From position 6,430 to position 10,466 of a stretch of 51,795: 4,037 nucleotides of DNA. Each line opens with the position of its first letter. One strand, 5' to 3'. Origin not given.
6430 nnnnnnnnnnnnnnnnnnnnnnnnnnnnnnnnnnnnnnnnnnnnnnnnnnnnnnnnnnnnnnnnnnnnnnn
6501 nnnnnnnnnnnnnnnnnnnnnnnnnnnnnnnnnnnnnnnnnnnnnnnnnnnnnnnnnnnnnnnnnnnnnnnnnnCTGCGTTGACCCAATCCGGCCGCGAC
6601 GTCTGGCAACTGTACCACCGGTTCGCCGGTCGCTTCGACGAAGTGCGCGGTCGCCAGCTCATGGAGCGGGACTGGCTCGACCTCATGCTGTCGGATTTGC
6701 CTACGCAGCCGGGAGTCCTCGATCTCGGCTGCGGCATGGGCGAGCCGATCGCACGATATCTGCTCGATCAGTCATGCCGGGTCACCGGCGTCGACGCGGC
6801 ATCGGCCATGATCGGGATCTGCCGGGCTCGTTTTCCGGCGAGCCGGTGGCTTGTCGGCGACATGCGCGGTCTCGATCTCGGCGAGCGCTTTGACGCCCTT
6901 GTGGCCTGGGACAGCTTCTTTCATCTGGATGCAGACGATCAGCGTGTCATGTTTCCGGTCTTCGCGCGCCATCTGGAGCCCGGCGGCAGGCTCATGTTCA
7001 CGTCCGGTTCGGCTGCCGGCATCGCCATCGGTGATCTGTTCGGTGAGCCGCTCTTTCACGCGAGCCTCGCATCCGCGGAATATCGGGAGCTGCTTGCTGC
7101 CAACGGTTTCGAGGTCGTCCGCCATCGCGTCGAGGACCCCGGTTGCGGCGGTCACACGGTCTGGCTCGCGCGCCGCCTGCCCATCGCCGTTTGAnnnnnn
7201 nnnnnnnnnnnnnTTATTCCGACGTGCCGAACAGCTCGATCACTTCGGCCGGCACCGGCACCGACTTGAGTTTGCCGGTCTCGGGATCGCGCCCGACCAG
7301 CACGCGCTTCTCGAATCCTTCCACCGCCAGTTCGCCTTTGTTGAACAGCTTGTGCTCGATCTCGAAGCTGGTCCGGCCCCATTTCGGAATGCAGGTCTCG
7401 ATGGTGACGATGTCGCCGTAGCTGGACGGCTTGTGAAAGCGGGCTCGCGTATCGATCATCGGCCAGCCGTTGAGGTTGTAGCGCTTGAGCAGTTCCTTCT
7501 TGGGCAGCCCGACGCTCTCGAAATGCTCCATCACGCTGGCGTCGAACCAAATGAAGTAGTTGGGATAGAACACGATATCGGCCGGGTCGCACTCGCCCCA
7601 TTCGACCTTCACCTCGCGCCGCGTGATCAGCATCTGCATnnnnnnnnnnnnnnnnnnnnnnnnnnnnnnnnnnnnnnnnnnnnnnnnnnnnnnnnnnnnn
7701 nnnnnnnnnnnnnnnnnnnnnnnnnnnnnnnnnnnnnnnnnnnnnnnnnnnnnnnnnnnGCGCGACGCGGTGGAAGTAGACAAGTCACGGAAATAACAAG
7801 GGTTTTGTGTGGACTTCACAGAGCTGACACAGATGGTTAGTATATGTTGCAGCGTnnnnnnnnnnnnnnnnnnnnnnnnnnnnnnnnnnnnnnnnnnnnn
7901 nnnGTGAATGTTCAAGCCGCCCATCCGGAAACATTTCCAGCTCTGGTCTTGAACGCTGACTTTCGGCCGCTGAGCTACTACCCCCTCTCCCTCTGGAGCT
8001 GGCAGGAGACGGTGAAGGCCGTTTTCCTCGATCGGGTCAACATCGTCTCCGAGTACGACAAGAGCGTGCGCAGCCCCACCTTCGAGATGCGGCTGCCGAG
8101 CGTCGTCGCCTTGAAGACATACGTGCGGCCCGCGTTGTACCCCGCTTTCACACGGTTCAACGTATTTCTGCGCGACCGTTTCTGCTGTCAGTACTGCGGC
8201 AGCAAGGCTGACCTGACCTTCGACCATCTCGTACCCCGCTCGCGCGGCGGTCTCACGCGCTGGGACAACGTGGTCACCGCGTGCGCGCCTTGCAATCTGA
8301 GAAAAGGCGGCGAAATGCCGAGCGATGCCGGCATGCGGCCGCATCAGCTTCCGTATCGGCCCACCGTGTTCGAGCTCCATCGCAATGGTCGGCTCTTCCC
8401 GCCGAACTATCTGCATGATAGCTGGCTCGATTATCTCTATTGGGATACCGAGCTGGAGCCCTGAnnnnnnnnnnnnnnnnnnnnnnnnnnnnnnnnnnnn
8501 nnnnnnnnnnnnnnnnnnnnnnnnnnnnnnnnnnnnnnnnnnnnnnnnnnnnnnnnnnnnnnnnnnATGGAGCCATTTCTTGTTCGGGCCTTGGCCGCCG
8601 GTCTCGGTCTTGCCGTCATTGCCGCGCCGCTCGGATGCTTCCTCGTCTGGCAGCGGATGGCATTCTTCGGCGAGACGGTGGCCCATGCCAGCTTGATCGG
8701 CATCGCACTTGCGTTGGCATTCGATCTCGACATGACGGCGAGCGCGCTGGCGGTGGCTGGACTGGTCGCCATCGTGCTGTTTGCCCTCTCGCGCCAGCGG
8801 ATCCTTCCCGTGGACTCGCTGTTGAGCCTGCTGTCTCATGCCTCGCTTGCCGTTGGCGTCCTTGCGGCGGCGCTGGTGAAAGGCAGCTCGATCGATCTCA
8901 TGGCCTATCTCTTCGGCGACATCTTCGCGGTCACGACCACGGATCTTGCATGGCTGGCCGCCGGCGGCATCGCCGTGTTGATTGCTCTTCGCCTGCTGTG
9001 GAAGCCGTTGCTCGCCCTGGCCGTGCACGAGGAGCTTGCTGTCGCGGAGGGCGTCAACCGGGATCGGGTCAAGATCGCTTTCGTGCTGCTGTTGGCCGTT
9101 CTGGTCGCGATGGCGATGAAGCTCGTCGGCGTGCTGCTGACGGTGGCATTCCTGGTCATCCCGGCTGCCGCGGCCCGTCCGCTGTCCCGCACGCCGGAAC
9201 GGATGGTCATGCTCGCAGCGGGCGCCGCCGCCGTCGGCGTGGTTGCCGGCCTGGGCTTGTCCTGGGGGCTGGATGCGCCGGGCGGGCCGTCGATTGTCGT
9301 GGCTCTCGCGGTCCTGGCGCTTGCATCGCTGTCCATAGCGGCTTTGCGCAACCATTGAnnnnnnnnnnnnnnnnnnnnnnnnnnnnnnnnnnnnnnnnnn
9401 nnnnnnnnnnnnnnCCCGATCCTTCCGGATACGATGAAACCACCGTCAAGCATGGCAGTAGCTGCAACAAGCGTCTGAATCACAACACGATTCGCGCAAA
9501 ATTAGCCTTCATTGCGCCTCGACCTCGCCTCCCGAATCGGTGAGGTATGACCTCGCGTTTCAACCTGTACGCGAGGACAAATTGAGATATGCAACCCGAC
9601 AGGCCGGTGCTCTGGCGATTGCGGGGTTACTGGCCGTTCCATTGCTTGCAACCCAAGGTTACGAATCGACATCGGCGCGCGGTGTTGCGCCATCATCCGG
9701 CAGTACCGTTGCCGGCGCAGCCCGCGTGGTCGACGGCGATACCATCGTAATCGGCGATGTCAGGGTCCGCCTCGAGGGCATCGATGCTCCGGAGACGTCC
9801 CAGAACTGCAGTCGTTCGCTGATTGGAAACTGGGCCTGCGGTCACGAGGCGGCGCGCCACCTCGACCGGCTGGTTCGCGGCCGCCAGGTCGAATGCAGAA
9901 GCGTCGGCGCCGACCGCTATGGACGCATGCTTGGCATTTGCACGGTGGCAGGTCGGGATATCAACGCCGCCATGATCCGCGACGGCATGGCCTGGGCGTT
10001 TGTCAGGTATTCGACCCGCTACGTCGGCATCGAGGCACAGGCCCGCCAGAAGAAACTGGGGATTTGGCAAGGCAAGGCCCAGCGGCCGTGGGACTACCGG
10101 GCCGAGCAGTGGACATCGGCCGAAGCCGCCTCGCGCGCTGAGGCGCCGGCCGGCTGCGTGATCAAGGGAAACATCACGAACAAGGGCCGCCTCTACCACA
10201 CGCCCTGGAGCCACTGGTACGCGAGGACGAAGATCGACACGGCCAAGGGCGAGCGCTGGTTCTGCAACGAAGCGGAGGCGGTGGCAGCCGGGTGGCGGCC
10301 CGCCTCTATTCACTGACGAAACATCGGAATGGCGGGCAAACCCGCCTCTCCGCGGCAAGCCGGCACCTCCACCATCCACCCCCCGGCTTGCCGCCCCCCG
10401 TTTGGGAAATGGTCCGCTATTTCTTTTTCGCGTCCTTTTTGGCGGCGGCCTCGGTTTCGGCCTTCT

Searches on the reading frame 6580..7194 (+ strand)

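Call 71: search_protein_families(library=pfam, proteins=[window:6580-7194:+], max_evalue=0.001)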
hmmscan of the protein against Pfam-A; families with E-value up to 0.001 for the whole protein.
window:6580-7194:+ (204 aa): 6 families
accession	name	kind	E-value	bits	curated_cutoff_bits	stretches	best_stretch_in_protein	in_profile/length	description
PF13649.12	Methyltransf_25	-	6e-17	62.6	27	1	46-136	1-97/97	Methyltransferase domain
PF08241.18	Methyltransf_11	-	5.8e-13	49.7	21.2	1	47-140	1-95/95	Methyltransferase domain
PF13489.12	Methyltransf_23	-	3.5e-11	43.5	27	1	31-180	11-162/164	Methyltransferase domain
PF08242.18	Methyltransf_12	-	3.7e-10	40.8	30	1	47-138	1-98/98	Methyltransferase domain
PF13847.12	Methyltransf_31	-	3e-05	24.2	27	1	46-144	7-113/145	Methyltransferase domain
PF02353.26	CMAS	-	0.00061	19.6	27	0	33-141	51-165/273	Mycolic acid cyclopropane synthetase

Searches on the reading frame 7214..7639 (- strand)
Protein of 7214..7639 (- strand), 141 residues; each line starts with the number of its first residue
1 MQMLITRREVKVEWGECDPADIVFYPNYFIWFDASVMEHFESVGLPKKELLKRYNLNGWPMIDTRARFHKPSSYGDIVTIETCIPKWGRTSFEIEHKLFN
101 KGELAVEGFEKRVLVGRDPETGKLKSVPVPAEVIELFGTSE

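Call 71: search_protein_families(library=pfam, proteins=[window:7214-7639:-], max_evalue=0.001)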
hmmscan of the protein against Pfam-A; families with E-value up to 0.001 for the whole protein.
window:7214-7639:- (141 aa): 3 families
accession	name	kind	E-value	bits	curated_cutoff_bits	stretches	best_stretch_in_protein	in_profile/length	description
PF13279.12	4HBT_2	-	1.7e-10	41.9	25.5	1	12-135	1-120/122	Thioesterase-like superfamily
PF03061.28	4HBT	-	2.1e-08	34.8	20.6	1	22-103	3-75/79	Thioesterase superfamily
PF01643.23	Acyl-ACP_TE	-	1.8e-05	24.9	23.7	1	11-127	9-123/131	Acyl-ACP thioesterase N-terminal domain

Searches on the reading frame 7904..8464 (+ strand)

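Call 72: search_protein_families(library=pfam, proteins=[window:7904-8464:+], max_evalue=0.001)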
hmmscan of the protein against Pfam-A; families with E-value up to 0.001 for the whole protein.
window:7904-8464:+ (186 aa): 2 families
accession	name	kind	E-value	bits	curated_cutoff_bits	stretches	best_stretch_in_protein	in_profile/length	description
PF01844.29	HNH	-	5.2e-13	49.4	21.4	1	95-135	1-45/47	HNH endonuclease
PF14279.12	HNH_5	-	9.7e-13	48.3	27.5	1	95-144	1-53/56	HNH endonuclease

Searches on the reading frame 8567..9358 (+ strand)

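Call 72: search_protein_families(library=pfam, proteins=[window:8567-9358:+], max_evalue=0.001)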
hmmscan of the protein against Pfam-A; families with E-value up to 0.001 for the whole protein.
window:8567-9358:+ (263 aa): 2 families
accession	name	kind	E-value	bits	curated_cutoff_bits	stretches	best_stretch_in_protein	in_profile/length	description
PF00950.22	ABC-3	-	1.6e-58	198.7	20.1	1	2-256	2-256/258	ABC 3 transport family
PF01032.23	FecCD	-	8.4e-07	28.7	26.5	1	43-228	94-278/311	FecCD transport family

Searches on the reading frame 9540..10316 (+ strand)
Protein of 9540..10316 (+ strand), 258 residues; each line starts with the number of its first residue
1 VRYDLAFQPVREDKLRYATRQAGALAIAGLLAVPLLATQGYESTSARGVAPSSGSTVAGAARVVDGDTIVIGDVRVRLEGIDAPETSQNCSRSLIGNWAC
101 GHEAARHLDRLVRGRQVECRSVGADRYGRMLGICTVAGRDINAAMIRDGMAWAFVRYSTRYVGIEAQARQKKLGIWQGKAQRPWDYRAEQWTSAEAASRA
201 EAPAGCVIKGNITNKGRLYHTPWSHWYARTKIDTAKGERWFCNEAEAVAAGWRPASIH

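Call 72: search_protein_families(library=pfam, proteins=[window:9540-10316:+], max_evalue=0.001)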
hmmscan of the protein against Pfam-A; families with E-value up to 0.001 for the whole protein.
window:9540-10316:+ (258 aa): 1 family
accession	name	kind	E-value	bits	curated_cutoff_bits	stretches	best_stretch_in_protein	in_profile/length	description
PF00565.23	SNase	-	1e-18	68.2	21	1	75-177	1-106/107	Staphylococcal nuclease homologue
